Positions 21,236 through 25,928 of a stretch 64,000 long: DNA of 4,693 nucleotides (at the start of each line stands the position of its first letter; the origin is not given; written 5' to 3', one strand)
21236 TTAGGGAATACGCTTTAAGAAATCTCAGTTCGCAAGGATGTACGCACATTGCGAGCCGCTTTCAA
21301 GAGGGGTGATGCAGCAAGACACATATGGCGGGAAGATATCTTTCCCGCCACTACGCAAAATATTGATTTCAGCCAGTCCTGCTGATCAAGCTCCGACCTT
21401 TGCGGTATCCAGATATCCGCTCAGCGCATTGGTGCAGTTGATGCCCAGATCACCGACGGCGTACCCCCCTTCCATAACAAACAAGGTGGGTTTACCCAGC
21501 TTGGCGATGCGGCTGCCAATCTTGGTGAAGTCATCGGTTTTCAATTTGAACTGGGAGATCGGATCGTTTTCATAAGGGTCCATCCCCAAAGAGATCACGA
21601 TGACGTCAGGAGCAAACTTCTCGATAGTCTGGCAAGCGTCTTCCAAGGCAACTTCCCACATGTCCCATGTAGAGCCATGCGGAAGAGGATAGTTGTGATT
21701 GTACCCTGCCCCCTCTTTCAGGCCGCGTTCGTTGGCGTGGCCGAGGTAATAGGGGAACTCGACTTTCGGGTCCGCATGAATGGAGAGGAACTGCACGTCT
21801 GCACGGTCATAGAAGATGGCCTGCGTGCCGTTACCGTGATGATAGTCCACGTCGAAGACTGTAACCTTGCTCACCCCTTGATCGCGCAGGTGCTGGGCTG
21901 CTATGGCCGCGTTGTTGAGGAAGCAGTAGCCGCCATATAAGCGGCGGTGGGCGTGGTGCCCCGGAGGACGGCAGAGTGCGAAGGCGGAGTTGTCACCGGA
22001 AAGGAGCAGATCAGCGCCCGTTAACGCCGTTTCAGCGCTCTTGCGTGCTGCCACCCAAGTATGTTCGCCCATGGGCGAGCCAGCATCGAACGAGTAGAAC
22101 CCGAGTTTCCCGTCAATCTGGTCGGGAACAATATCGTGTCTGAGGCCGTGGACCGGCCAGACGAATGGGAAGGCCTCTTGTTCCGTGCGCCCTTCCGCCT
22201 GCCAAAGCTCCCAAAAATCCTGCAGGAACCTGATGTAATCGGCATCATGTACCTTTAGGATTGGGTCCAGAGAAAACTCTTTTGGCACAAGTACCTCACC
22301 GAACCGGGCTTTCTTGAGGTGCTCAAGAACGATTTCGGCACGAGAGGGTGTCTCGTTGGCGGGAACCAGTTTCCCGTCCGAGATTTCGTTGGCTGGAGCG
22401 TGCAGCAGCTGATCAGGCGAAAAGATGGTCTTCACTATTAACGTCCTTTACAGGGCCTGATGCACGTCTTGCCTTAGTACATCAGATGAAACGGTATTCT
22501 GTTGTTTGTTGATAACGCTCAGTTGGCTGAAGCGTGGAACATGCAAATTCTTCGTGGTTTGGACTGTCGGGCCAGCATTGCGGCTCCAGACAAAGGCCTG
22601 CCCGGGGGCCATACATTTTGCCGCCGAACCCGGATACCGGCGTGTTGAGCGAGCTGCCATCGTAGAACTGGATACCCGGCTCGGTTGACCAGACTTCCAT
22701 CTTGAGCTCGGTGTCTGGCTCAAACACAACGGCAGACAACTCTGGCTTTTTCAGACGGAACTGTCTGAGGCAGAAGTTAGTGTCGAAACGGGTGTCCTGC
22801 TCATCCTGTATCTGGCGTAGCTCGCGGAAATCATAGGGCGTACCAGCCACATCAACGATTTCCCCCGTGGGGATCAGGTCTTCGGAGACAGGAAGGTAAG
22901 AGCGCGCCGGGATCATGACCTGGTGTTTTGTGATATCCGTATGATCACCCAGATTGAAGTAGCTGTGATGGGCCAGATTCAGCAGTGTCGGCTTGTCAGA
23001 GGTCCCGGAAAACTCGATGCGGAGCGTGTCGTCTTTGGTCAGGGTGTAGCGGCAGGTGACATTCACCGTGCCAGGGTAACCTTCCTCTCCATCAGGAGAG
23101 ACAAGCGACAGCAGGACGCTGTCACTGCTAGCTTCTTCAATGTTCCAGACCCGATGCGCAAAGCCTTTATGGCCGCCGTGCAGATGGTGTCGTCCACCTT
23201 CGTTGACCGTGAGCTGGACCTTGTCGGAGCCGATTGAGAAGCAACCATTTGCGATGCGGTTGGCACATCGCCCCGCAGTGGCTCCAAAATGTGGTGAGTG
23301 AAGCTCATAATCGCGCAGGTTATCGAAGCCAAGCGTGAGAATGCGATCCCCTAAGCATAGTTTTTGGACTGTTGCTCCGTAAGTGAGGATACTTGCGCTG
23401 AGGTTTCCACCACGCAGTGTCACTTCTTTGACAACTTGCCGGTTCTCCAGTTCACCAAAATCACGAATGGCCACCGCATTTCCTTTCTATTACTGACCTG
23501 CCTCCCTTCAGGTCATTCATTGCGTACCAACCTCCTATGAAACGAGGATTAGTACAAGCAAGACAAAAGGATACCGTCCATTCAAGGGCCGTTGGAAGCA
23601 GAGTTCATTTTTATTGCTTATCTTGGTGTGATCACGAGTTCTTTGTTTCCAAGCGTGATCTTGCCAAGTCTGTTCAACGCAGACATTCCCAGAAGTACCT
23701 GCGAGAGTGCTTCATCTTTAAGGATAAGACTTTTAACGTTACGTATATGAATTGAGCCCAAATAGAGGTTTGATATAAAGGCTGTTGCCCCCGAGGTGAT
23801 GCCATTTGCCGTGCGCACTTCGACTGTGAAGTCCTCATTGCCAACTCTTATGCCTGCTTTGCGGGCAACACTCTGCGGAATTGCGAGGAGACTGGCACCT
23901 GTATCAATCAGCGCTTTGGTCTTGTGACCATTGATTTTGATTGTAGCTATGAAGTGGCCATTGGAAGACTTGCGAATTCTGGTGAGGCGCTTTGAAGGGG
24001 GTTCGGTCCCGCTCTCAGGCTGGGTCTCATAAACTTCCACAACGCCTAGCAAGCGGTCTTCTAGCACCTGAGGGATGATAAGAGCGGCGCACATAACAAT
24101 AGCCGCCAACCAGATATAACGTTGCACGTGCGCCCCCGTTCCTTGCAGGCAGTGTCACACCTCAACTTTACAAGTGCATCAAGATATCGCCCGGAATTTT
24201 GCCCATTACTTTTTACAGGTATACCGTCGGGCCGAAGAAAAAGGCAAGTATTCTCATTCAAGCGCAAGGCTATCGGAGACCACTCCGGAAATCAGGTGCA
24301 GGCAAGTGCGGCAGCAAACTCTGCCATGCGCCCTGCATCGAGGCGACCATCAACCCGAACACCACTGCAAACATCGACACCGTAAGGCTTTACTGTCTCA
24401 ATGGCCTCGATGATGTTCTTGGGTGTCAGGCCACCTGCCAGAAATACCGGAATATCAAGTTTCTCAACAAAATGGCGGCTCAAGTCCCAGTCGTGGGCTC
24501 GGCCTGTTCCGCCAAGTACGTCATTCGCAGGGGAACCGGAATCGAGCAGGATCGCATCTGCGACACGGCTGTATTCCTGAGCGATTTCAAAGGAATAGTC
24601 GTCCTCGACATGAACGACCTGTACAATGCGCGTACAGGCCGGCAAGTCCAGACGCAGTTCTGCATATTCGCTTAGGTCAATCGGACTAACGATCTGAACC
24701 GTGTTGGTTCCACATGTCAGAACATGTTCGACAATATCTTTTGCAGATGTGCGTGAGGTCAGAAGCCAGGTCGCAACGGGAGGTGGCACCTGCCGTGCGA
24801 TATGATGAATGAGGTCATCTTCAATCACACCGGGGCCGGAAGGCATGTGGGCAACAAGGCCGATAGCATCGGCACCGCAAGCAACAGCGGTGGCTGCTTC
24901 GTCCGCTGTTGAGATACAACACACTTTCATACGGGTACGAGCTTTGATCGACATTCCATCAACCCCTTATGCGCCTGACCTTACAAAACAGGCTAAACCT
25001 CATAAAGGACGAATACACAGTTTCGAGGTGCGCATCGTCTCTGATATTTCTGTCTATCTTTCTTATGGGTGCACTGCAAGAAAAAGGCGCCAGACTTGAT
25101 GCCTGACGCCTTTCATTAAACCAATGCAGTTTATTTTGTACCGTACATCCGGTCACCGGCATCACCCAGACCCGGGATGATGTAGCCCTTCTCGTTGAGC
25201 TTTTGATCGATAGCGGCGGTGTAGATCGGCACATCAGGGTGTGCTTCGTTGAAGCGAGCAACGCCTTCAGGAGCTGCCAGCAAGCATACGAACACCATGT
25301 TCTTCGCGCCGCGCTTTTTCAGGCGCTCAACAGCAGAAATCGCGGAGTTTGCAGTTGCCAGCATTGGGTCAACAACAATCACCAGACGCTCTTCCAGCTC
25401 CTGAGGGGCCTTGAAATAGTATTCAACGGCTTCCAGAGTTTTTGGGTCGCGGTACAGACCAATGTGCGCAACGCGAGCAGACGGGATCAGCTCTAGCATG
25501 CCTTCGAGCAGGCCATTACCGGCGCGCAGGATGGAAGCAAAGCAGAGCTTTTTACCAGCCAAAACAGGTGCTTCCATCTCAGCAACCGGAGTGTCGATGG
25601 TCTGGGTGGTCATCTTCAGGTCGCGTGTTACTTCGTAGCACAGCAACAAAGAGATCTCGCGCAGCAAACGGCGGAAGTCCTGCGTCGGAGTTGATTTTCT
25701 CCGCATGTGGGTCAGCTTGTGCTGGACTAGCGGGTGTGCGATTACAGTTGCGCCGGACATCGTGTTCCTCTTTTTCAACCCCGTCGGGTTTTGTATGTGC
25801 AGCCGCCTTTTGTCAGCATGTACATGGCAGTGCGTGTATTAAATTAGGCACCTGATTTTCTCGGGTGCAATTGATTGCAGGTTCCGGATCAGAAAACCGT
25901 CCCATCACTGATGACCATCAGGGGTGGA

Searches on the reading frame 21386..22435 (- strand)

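Call 51: search_protein_families(library=pfam, proteins=[window:21386-22435:-], max_evalue=0.00001)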
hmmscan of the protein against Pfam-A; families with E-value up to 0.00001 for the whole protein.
window:21386-22435:- (349 aa): 1 family
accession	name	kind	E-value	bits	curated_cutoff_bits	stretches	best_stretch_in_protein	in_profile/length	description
PF00850.24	Hist_deacetyl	-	5.2e-72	243.1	27.9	1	28-335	3-292/298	Histone deacetylase domain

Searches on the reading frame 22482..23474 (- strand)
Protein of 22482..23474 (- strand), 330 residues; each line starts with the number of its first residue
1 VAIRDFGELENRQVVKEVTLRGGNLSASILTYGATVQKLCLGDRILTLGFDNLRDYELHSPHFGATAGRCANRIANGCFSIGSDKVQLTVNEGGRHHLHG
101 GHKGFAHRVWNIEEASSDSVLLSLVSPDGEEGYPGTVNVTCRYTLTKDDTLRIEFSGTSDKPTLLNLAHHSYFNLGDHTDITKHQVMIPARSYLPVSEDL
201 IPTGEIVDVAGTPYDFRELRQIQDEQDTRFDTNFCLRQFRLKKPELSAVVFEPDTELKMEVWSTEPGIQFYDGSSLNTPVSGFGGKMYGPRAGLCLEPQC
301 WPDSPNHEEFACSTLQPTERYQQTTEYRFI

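Call 51: search_protein_families(library=pfam, proteins=[window:22482-23474:-], max_evalue=0.00001)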
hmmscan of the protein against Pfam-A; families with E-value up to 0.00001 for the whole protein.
window:22482-23474:- (330 aa): 1 family
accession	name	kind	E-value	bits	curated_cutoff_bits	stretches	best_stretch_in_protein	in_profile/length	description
PF01263.26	Aldose_epim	-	3e-83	280.1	27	1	17-328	2-299/299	Aldose 1-epimerase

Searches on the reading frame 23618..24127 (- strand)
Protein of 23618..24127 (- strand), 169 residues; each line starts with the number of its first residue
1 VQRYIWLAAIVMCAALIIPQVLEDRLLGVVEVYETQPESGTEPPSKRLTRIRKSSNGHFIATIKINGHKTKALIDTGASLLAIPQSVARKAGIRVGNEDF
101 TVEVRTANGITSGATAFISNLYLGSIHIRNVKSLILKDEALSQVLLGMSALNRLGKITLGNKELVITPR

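Call 51: search_protein_families(library=pfam, proteins=[window:23618-24127:-], max_evalue=0.00001)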
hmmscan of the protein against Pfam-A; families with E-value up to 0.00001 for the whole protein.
window:23618-24127:- (169 aa): 2 families
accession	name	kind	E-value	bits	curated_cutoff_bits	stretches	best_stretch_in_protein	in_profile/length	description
PF13975.11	gag-asp_proteas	-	1.1e-24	87.3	28.2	1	62-153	2-92/92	gag-polyprotein putative aspartyl protease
PF13650.11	Asp_protease_2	-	7e-21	75.2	24.3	1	62-149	2-89/90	Aspartyl protease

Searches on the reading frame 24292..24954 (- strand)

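Call 5: search_protein_families(library=pfam, proteins=[window:24292-24954:-])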
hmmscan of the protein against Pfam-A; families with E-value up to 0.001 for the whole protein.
window:24292-24954:- (220 aa): 1 family
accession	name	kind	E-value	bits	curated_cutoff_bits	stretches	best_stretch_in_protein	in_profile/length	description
PF00697.28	PRAI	-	5.3e-21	75.7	22.7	1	10-214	2-191/193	N-(5'phosphoribosyl)anthranilate (PRA) isomerase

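Call 6: search_protein_families(library=ncbifam, proteins=[window:24292-24954:-])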
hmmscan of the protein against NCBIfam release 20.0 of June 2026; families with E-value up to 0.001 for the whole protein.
window:24292-24954:- (220 aa): 13 families
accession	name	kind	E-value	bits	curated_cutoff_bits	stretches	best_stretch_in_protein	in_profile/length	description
NF002298.0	PRK01222.1-4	equivalog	4.7e-36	124.4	215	1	6-217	2-202/209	phosphoribosylanthranilate isomerase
NF002295.0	PRK01222.1-1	equivalog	1.4e-28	99.9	216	1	7-217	3-210/219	phosphoribosylanthranilate isomerase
NF002299.0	PRK01222.1-6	equivalog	1e-27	96.9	231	1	3-216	14-224/231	phosphoribosylanthranilate isomerase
NF002297.0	PRK01222.1-3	equivalog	4.1e-24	85.2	259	1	8-213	2-195/204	phosphoribosylanthranilate isomerase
NF002300.0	PRK01222.1-7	equivalog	1.7e-23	83.3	212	1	7-214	2-188/195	phosphoribosylanthranilate isomerase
NF006945.0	PRK09427.1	equivalog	4.9e-21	74.8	380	1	9-215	262-456/461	bifunctional indole-3-glycerol-phosphate synthase TrpC/phosphoribosylanthranilate isomerase TrpF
NF002304.0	PRK01222.2-4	equivalog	5.7e-20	71.6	181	1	9-214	3-200/208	phosphoribosylanthranilate isomerase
NF002296.0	PRK01222.1-2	equivalog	7.3e-18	65.2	270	1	5-213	6-208/221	phosphoribosylanthranilate isomerase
NF002301.0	PRK01222.2-1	equivalog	4.3e-17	62.4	232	1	7-212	3-204/217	phosphoribosylanthranilate isomerase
NF010563.0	PRK13958.1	equivalog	4.2e-16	59.1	234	1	9-213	3-199/210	phosphoribosylanthranilate isomerase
NF002302.0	PRK01222.2-2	equivalog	3.2e-14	53.7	172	1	9-217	3-186/193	phosphoribosylanthranilate isomerase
NF002303.0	PRK01222.2-3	equivalog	5.6e-14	52.1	224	1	8-205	2-186/208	phosphoribosylanthranilate isomerase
NF010376.0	PRK13803.1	equivalog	3.9e-08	32.6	819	1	7-213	5-201/600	bifunctional phosphoribosylanthranilate isomerase/tryptophan synthase subunit beta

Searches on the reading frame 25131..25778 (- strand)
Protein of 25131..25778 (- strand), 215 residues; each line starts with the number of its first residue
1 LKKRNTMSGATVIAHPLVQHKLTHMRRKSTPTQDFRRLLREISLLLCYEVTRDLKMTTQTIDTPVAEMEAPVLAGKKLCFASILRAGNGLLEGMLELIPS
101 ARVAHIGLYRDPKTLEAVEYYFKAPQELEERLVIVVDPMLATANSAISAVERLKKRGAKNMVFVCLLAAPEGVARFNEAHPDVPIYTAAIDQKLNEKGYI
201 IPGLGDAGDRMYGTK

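Call 5: search_protein_families(library=pfam, proteins=[window:25131-25778:-])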
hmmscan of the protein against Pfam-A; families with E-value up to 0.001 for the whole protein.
window:25131-25778:- (215 aa): 2 families
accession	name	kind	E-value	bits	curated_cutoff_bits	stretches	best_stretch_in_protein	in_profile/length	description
PF14681.12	UPRTase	-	1.3e-75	253.8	27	1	12-214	1-206/206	Uracil phosphoribosyltransferase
PF00156.33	Pribosyltran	-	2e-06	27.7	26.3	1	120-173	79-130/158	Phosphoribosyl transferase domain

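Call 6: search_protein_families(library=ncbifam, proteins=[window:25131-25778:-])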
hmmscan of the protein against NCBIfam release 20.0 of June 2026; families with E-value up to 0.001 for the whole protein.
window:25131-25778:- (215 aa): 5 families
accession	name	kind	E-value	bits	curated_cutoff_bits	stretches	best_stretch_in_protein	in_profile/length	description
NF001097.0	PRK00129.1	equivalog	6.7e-87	290.6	114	1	10-215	4-209/209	uracil phosphoribosyltransferase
TIGR01091.1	upp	equivalog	6.2e-80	267.7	208.35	1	11-215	3-207/207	uracil phosphoribosyltransferase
NF005299.0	PRK06827.1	subfamily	1.4e-06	27.2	327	1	127-184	262-320/383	phosphoribosylpyrophosphate synthetase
TIGR01251.1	ribP_PPkin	subfamily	8.2e-06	24.9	113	1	126-178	206-260/309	ribose-phosphate diphosphokinase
NF002844.0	PRK03092.1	equivalog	0.00072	18.9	438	1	103-165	197-258/326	ribose-phosphate diphosphokinase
